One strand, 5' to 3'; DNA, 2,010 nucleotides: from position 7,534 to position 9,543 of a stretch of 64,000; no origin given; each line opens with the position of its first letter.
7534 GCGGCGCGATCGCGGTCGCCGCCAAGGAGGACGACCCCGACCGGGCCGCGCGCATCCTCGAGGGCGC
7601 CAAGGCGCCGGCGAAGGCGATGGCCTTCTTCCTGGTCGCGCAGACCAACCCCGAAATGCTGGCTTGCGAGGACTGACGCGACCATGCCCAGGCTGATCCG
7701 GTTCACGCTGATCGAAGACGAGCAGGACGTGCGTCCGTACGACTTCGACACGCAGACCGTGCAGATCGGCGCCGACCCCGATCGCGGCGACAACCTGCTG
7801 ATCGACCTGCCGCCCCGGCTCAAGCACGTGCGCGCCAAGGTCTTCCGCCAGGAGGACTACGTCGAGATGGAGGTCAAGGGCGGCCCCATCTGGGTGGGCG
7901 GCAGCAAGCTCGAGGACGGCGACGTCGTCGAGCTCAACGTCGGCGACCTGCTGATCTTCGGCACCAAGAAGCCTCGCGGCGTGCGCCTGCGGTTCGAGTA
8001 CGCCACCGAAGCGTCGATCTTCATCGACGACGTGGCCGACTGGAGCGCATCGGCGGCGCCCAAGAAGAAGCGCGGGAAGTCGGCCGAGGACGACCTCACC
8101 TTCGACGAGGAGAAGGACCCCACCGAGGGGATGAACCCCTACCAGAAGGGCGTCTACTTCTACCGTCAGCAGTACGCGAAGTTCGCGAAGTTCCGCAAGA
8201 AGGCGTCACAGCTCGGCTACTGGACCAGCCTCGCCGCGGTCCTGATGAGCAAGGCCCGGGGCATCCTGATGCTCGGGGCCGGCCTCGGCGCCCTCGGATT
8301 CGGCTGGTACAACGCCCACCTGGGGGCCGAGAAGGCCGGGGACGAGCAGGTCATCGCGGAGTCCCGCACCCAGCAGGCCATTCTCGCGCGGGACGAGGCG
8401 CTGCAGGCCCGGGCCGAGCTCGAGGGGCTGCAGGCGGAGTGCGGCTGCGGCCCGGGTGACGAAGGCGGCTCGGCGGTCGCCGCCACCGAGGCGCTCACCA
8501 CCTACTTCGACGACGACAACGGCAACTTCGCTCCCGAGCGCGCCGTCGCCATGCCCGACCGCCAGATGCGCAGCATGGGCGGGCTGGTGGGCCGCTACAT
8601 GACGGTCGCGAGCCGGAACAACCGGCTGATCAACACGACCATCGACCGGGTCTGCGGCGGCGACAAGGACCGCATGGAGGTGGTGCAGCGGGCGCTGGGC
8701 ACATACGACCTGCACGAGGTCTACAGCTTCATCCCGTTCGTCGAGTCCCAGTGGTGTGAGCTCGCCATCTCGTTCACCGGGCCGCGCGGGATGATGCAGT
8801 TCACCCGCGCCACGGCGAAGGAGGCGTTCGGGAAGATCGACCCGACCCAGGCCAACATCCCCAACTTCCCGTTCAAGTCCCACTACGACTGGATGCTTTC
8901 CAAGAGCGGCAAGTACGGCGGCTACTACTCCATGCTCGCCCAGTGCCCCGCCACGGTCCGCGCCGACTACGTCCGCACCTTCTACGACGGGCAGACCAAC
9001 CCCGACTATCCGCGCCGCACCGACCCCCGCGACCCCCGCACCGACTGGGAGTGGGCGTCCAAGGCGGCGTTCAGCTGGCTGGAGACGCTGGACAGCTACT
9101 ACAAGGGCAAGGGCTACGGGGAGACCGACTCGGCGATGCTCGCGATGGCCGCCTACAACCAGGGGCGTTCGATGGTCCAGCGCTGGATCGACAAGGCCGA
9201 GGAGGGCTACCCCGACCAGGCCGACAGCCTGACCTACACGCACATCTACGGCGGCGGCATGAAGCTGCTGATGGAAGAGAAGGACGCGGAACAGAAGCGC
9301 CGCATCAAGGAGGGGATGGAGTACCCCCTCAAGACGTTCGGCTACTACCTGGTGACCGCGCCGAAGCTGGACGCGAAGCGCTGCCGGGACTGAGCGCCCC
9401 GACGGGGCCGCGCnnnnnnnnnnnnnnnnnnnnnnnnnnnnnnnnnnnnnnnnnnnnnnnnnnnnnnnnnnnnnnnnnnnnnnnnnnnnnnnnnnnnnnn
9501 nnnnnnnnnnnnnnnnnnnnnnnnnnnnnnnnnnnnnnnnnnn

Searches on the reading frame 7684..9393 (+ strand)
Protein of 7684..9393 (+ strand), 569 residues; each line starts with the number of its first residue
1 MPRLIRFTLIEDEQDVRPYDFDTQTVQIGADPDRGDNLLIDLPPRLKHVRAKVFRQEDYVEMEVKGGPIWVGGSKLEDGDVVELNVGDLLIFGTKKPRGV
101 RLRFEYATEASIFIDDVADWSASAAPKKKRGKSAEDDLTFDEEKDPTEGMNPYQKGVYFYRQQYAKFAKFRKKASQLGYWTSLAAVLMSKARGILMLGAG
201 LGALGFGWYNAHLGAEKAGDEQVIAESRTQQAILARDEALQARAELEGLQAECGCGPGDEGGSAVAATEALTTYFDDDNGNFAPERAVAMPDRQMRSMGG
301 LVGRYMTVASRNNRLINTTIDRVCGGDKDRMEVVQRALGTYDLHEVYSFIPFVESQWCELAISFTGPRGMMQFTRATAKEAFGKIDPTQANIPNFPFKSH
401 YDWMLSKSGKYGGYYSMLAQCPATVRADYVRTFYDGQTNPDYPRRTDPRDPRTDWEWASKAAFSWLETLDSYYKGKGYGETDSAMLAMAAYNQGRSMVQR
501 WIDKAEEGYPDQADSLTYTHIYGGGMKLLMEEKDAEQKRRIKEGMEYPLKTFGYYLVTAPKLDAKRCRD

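Call 50: search_protein_families(library=pfam, proteins=[window:7684-9393:+], max_evalue=0.01)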
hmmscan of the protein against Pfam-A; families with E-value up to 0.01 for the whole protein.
window:7684-9393:+ (569 aa): 1 family
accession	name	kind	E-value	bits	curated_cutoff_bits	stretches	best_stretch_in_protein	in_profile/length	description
PF01464.25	SLT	-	1.1e-11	44.7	21.3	2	348-382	18-52/117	Transglycosylase SLT domain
